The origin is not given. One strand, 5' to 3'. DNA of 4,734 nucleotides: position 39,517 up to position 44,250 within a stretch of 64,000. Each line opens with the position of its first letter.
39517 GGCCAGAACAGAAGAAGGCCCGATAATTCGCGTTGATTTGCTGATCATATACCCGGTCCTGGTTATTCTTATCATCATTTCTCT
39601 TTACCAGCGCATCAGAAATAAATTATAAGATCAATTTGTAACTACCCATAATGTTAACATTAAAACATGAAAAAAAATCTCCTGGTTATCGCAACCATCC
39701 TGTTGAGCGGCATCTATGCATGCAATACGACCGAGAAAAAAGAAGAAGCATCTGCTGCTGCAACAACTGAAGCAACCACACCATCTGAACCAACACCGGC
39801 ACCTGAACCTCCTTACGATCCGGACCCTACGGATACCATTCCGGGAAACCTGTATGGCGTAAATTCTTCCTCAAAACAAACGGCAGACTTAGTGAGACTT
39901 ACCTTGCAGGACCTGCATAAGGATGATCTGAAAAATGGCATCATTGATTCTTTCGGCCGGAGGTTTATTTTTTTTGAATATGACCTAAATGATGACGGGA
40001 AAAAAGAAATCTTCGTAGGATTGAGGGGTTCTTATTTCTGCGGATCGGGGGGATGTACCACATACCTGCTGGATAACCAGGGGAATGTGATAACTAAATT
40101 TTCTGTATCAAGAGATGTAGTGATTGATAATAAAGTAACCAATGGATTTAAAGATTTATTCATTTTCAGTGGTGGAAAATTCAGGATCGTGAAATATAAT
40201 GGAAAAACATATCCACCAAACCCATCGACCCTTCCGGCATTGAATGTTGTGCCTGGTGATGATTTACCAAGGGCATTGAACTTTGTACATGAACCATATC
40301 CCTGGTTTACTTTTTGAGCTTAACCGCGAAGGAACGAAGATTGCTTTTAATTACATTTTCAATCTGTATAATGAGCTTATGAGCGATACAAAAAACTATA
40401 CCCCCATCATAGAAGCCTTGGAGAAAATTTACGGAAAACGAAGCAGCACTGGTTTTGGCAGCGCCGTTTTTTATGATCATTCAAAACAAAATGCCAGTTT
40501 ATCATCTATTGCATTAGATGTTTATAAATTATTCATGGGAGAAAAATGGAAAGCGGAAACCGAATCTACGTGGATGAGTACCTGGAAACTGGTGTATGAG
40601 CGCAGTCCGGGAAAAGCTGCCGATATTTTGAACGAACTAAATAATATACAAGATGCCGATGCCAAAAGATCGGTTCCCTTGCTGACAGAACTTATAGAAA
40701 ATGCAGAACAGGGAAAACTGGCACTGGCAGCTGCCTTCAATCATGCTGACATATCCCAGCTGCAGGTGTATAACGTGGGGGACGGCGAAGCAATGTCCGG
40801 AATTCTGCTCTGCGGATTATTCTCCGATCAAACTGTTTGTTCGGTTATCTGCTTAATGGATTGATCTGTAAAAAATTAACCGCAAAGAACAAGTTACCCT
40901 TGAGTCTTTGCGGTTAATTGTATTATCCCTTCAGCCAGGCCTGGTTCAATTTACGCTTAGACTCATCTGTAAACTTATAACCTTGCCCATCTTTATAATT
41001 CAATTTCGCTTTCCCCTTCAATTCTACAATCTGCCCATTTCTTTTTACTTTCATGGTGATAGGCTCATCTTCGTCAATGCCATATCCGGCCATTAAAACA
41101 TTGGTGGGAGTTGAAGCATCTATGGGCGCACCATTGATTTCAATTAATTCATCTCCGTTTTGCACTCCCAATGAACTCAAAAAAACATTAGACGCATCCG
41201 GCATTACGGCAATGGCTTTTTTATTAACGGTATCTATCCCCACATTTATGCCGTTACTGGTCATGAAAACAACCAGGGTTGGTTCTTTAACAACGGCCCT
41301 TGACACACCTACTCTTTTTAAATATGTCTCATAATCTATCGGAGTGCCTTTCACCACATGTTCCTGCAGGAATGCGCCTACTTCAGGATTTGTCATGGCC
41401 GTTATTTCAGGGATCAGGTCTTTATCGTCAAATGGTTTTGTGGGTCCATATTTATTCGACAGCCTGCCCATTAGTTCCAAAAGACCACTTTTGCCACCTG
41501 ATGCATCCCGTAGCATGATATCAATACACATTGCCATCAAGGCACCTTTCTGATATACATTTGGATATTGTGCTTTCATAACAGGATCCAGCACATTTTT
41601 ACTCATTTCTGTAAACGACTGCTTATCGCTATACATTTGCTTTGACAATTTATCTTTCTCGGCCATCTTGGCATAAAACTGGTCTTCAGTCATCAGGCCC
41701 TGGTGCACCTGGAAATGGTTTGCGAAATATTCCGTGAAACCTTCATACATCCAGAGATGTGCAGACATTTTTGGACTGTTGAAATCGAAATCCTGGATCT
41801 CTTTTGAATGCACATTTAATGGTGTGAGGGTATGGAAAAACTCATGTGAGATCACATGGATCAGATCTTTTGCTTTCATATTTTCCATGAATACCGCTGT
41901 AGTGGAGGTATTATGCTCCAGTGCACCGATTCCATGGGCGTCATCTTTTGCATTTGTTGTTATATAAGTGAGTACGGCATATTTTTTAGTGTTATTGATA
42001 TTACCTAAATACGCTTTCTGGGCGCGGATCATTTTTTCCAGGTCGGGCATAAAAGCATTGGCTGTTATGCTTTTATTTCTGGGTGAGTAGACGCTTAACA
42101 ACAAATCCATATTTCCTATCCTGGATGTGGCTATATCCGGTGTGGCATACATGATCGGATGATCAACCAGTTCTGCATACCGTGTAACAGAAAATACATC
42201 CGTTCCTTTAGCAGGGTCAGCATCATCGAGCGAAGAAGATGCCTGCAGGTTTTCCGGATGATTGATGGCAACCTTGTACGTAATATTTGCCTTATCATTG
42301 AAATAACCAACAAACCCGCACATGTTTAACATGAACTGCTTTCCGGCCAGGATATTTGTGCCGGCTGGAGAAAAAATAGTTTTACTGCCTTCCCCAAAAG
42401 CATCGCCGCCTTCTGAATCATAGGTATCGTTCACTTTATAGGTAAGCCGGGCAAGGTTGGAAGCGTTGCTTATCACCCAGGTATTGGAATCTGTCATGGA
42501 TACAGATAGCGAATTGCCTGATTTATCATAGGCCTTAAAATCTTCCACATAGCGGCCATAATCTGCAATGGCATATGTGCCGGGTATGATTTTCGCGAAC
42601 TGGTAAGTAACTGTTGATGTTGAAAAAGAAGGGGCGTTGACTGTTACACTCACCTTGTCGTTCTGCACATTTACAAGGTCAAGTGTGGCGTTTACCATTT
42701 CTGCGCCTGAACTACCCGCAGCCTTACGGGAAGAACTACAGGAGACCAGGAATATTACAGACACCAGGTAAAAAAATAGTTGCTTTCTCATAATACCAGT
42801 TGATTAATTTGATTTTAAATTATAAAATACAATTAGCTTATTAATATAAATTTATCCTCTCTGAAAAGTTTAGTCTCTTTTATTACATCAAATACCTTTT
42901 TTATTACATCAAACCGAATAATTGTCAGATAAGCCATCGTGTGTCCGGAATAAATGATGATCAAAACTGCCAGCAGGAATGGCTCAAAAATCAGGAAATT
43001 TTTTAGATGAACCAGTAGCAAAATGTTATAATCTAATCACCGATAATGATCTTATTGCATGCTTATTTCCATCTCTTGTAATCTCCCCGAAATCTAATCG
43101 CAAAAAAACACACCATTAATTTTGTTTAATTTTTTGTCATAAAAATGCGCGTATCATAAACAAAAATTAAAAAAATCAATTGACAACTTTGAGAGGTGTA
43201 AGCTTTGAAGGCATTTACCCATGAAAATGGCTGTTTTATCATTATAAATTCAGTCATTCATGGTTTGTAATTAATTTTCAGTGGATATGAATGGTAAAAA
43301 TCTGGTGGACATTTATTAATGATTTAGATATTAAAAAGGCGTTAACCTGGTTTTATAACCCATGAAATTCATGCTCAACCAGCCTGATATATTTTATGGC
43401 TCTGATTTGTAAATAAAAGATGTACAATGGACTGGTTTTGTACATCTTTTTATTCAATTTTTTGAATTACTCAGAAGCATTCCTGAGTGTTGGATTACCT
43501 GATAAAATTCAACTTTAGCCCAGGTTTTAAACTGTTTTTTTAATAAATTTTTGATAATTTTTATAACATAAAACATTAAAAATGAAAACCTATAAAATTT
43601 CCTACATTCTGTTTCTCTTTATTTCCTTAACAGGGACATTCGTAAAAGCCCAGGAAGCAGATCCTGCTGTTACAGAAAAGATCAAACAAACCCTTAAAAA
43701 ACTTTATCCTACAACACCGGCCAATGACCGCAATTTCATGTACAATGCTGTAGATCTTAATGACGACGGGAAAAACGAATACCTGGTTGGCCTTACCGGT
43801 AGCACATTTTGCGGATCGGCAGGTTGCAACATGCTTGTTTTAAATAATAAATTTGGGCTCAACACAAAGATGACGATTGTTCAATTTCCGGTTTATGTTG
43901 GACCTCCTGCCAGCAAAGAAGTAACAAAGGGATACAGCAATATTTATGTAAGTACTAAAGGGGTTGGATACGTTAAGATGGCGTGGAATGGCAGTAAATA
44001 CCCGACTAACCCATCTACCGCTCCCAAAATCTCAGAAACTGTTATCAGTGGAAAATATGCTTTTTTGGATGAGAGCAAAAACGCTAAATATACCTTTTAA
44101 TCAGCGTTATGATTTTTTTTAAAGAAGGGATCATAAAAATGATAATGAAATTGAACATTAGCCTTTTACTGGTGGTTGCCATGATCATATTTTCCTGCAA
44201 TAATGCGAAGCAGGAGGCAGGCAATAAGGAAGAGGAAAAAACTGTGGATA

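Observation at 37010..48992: Candidate regulated cell-wall protection (enzyme-inhibitor) island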

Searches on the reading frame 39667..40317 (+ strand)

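Call 3: search_protein_families(library=pfam, max_evalue=0.1, proteins=[window:39667-40317:+])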
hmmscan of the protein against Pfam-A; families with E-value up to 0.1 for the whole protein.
window:39667-40317:+ (216 aa): 1 family
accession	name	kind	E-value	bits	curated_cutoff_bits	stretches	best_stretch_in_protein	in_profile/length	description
PF13517.12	FG-GAP_3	-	0.0062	17.5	26.9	0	106-140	1-28/61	FG-GAP-like repeat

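Call 5: search_protein_families(library=ncbifam, max_evalue=0.1, proteins=[window:39667-40317:+])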
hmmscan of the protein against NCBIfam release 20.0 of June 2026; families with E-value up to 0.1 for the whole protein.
window:39667-40317:+ (216 aa): 1 family
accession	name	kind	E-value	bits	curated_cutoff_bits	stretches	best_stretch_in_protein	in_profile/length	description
NF050142.1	PG1828_fam_lipo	equivalog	0.011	16.4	50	1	1-38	1-40/59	PG1828 family lipoprotein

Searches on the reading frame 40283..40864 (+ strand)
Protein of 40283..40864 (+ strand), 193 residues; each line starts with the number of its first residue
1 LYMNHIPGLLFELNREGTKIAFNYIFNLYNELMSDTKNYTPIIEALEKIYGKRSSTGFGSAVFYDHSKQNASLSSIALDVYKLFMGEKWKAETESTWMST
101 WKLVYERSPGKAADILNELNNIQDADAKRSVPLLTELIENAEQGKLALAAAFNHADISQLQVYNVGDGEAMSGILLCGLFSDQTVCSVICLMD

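Call 3: search_protein_families(library=pfam, max_evalue=0.1, proteins=[window:40283-40864:+])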
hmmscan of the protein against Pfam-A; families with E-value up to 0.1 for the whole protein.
window:40283-40864:+ (193 aa): 1 family
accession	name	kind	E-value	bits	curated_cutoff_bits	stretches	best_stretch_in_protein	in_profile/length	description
PF06053.17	DUF929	-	0.0097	16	24.6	1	4-44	60-98/205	Domain of unknown function (DUF929)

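Call 5: search_protein_families(library=ncbifam, max_evalue=0.1, proteins=[window:40283-40864:+])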
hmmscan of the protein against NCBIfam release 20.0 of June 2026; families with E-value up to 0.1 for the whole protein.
window:40283-40864:+ (193 aa): 0 families

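Call 72: search_protein_families(library=pfam, max_evalue=10, proteins=[window:40379-40861:+])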
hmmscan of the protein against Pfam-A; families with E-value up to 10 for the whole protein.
seq(161 aa): 1 family
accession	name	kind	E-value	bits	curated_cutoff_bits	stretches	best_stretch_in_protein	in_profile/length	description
PF06989.17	BAALC_N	-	0.75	10.6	25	1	55-67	17-29/50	BAALC N-terminus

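Call 73: search_solved_structures(query=window:40379-40861:+, max_evalue=10)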
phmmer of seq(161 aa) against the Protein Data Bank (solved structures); distinct sequences matched with E-value up to 10: 0.

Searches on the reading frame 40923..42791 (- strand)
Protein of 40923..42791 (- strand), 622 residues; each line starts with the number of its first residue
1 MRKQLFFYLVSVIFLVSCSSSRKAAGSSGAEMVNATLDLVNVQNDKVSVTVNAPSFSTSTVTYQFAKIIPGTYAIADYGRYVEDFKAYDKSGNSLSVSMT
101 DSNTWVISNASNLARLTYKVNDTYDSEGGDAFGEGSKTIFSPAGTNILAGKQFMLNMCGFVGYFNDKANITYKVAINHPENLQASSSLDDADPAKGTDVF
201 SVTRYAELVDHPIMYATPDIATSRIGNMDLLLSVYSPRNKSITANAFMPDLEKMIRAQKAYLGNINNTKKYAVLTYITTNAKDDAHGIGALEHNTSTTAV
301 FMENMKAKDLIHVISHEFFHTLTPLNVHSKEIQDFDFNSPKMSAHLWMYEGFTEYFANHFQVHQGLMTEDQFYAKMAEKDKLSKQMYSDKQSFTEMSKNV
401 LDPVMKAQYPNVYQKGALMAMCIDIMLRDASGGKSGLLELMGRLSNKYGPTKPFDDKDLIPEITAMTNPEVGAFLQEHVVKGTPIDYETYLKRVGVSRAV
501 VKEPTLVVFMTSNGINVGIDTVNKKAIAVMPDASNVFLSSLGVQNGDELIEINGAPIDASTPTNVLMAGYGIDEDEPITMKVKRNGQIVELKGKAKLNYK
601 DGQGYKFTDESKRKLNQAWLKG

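Call 3: search_protein_families(library=pfam, max_evalue=0.1, proteins=[window:40923-42791:-])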
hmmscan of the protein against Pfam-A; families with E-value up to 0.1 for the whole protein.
window:40923-42791:- (622 aa): 5 families
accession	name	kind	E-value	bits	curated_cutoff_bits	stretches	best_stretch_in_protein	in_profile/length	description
PF17899.6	Peptidase_M61_N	-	3e-37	128.6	23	1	36-216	3-167/168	Peptidase M61 N-terminal domain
PF05299.18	Peptidase_M61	-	8.8e-18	65.2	22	1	311-419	3-118/118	M61 glycyl aminopeptidase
PF17820.7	PDZ_6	-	0.00084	19.5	27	1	542-584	15-54/54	PDZ domain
PF13180.12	PDZ_2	-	0.0046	17.7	27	1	535-591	23-76/80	PDZ domain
PF01752.23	Peptidase_M9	-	0.022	14.5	26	1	293-389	140-232/289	Collagenase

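Call 5: search_protein_families(library=ncbifam, max_evalue=0.1, proteins=[window:40923-42791:-])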
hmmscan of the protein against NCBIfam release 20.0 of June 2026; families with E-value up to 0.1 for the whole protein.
window:40923-42791:- (622 aa): 3 families
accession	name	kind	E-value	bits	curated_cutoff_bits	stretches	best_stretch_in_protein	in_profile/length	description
NF041515.1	GspC_delta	equivalog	2.7e-05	24.1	150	1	537-591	254-306/311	type II secretion system protein GspC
TIGR02860.1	spore_IV_B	equivalog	0.0046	16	305.25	1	517-599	110-184/402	SpoIVB peptidase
NF041616.1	T2SS_C_SYNERG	exception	0.0085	15.5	200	1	533-592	235-292/296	type II secretion system protein GspC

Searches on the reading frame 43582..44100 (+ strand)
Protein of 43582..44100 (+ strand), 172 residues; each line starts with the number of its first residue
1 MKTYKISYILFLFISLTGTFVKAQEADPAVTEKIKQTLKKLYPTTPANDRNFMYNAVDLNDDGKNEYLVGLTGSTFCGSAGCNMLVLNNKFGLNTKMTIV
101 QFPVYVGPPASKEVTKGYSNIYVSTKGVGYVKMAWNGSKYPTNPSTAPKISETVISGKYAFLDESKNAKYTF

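Call 3: search_protein_families(library=pfam, max_evalue=0.1, proteins=[window:43582-44100:+])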
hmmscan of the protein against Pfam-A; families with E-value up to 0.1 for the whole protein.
window:43582-44100:+ (172 aa): 0 families

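Call 5: search_protein_families(library=ncbifam, max_evalue=0.1, proteins=[window:43582-44100:+])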
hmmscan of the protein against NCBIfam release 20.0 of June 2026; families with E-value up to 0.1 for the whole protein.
window:43582-44100:+ (172 aa): 0 families

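Call 34: find_homologous_proteins(query=window:43582-44100:+, max_evalue=0.001)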
Query window:43582-44100:+ (172 aa): 65 proteins with E <= 0.001 among 83 candidates.
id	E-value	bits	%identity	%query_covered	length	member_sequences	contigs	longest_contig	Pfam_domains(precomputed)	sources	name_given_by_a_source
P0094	2.3e-101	354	94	100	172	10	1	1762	PF27665.1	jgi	jgi:hypothetical protein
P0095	3.6e-99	347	94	91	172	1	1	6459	PF27665.1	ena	-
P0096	2.6e-97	341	89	100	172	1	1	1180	PF27665.1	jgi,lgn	jgi:hypothetical protein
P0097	7.5e-97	340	88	100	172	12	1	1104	PF27665.1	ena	-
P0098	3.0e-95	335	88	100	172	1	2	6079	PF27665.1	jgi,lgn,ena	jgi:hypothetical protein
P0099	3.8e-95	334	92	91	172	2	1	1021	PF27665.1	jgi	-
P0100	5.4e-93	327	85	100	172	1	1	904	PF27665.1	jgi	jgi:hypothetical protein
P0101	5.3e-91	321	83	100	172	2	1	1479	PF27665.1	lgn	-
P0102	1.3e-90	319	83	100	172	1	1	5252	PF27665.1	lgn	-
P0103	1.6e-90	319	84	100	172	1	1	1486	PF27665.1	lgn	-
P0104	2.8e-89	315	82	100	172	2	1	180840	PF27665.1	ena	-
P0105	5.9e-89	314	82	100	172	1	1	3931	PF27665.1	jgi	jgi:hypothetical protein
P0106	6.1e-89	314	82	100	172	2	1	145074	PF27665.1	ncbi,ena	-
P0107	8.6e-89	314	81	100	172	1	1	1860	PF27665.1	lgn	-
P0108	5.5e-86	304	80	100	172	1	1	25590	PF27665.1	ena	-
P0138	5.3e-48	181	54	85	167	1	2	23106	PF27665.1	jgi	-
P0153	1.8e-45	173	50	94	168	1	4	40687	PF27665.1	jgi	jgi:hypothetical protein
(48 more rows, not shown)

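Call 38: search_solved_structures(query=A2, max_evalue=10, show_alignments=3)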
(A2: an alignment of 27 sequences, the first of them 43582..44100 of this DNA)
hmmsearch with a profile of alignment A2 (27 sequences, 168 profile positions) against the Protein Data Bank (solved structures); distinct sequences matched with E-value up to 10: 0.

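Call 51: predict_structure(alignment_id=A2)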
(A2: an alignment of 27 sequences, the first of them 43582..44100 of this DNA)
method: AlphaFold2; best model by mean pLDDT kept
length: 172 residues; sequences in the alignment: 27
mean_pLDDT: 88.7   pTM: 0.80
mean pLDDT of the five models: 88.7, 87.9, 86.9, 84.0, 79.2
residues with pLDDT >= 90: 137; 70-90: 11; 50-70: 16; < 50: 8
segments of 3 or more residues with pLDDT < 50: 17-22
pLDDT, mean of each block of 10 residues (from residue 1): 54 50 73 98 97 96 96 95 97 96 94 91 93 94 94 94 94 97
secondary structure, 60 per line:
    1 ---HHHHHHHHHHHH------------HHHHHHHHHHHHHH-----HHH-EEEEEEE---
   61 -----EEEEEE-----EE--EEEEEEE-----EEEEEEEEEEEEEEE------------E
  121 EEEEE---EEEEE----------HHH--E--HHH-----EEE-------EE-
elements in order: H4-15 H28-41 E51-57 E66-71 E81-87 E93-107 E120-125 E129-133 E160-162

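Call 55: fold_search(model_id=the predicted structure, library=pdb)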
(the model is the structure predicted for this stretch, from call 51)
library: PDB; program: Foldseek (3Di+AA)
matches with E <= 10: 697; with E <= 0.001: 0
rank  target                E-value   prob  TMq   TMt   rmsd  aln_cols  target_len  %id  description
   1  9g33_UR               4.9e-02  0.69  0.31  0.14   5.1       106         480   13  Stalled 90S - Utp23-Krr1-deltaC3 (released 2025-06-18)
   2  8fl0_NJ               1.3e-01  0.69  0.29  0.12   4.0        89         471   12  Human nucleolar pre-60S ribosomal subunit (State H) (released 2023-07-12)
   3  7et3_M                1.7e-01  0.08  0.18  0.09  13.4       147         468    7  C5 portal vertex in the enveloped virion capsid (released 2021-07-14)
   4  7mq8_LT               1.8e-01  0.21  0.23  0.06  10.9       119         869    9  Cryo-EM structure of the human SSU processome, state pre-A1 (released 2021-09-22)
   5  8tes_G                1.8e-01  0.06  0.17  0.09  17.4       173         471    9  Human cytomegalovirus portal vertex, virion configuration 2 (VC2) (released 2024-03-06)
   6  2wfw_B                2.1e-01  0.08  0.13  0.16  12.3        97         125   11  Structure and activity of the N-terminal substrate recognition domains in proteasomal ATPases - The Arc domain structu (released 2009-05-12)
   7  6ke6_B8               2.2e-01  0.35  0.28  0.13   5.0       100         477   11  3.4 angstrom cryo-EM structure of yeast 90S small subunit preribosome (released 2020-08-05)
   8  6n8s_D                2.2e-01  0.35  0.27  0.07   6.7       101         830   14  Crystal structure of the human cell polarity protein Lethal Giant Larvae 2 (Lgl2). aPKC phosphorylated, crystal form 3 (released 2019-05-08)
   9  3m9b_A                2.2e-01  0.06  0.13  0.12  23.7       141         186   13  Crystal structure of the amino terminal coiled coil domain and the inter domain of the Mycobacterium tuberculosis prot (released 2010-10-27)
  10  8fl2_NJ               2.5e-01  0.35  0.24  0.13   6.1        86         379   10  Human nuclear pre-60S ribosomal subunit (State I1) (released 2023-07-12)
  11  5ynw_A                2.5e-01  0.16  0.23  0.15  16.9       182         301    9  Crystal structure of an aromatic prenyltransferase FAMD1 from Fischerella ambigua UTEX 1903 in complex with DMASPP and (released 2018-08-29)
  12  2w8b_B                2.5e-01  0.12  0.21  0.11  13.8       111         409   12  Crystal structure of processed TolB in complex with Pal (released 2009-02-17)
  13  7pxc_D                2.5e-01  0.07  0.13  0.07  12.3        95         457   10  Substrate-engaged mycobacterial Proteasome-associated ATPase in complex with open-gate 20S CP - composite map (state A (released 2022-01-19)
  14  4wju_A                2.6e-01  0.30  0.25  0.11   6.1        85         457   13  Crystal structure of Rsa4 from Saccharomyces cerevisiae (released 2014-11-19)
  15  6nzu_I                2.6e-01  0.09  0.19  0.23  10.3       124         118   12  Structure of the human frataxin-bound iron-sulfur cluster assembly complex (released 2019-05-22)
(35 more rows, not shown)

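Call 58: find_encoding_contigs(protein=P0153, flank=6000, max_places=3)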
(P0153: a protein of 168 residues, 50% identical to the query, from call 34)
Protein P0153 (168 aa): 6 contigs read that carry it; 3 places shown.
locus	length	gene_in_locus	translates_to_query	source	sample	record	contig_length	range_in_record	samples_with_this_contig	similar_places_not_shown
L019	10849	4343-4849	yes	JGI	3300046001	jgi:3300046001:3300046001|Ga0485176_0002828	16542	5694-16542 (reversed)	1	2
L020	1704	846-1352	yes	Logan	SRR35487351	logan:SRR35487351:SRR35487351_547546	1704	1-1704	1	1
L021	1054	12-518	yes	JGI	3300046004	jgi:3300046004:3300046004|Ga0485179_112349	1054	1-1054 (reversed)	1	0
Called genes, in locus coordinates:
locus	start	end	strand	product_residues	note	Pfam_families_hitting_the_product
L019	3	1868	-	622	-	?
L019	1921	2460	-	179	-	PF12833:HTH_18, PF00165:HTH_AraC (faint)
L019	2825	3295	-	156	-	-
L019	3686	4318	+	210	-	PF16743:PliI (weak)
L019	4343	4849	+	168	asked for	PF27665:UCP028175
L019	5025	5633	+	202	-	PF00485:PRK, PF01121:CoaE (faint), PF13238:AAA_18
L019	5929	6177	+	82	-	PF04977:DivIC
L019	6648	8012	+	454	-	PF01642:MM_CoA_mutase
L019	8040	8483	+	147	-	-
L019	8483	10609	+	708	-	PF01642:MM_CoA_mutase, PF02310:B12-binding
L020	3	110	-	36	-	?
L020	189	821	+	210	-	PF16743:PliI (weak)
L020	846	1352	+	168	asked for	PF27665:UCP028175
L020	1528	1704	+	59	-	?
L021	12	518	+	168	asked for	PF27665:UCP028175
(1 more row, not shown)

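Call 59: find_encoding_contigs(protein=P0138, flank=6000, max_places=3)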
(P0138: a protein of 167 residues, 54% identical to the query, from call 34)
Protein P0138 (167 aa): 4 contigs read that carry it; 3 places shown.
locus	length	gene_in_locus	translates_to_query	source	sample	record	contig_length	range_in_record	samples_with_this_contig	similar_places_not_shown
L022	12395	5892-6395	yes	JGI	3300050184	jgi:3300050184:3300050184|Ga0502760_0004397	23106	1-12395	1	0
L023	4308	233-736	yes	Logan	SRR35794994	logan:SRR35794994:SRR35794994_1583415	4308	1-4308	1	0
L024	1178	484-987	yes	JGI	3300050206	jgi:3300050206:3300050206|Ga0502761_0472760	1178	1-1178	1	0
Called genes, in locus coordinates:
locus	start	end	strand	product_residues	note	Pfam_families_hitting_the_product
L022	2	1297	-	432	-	?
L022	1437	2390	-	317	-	PF03255:ACCA, PF01039:Carboxyl_trans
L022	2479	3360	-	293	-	PF00892:EamA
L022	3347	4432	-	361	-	PF03739:LptF_LptG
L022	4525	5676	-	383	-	PF01702:TGT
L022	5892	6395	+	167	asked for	PF27665:UCP028175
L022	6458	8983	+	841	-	PF00924:MS_channel_2nd, PF21082:MS_channel_3rd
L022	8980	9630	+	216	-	PF16743:PliI (weak)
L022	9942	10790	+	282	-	PF00456:Transketolase_N, PF13292:DXP_synthase_N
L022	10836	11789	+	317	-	PF02779:Transket_pyr, PF02780:Transketolase_C, PF22613:Transketolase_C_1 (weak)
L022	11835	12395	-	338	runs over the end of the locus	-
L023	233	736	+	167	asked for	PF27665:UCP028175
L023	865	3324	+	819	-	PF00924:MS_channel_2nd, PF21082:MS_channel_3rd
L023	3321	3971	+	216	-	PF16743:PliI (weak)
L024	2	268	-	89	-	?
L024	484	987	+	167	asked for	PF27665:UCP028175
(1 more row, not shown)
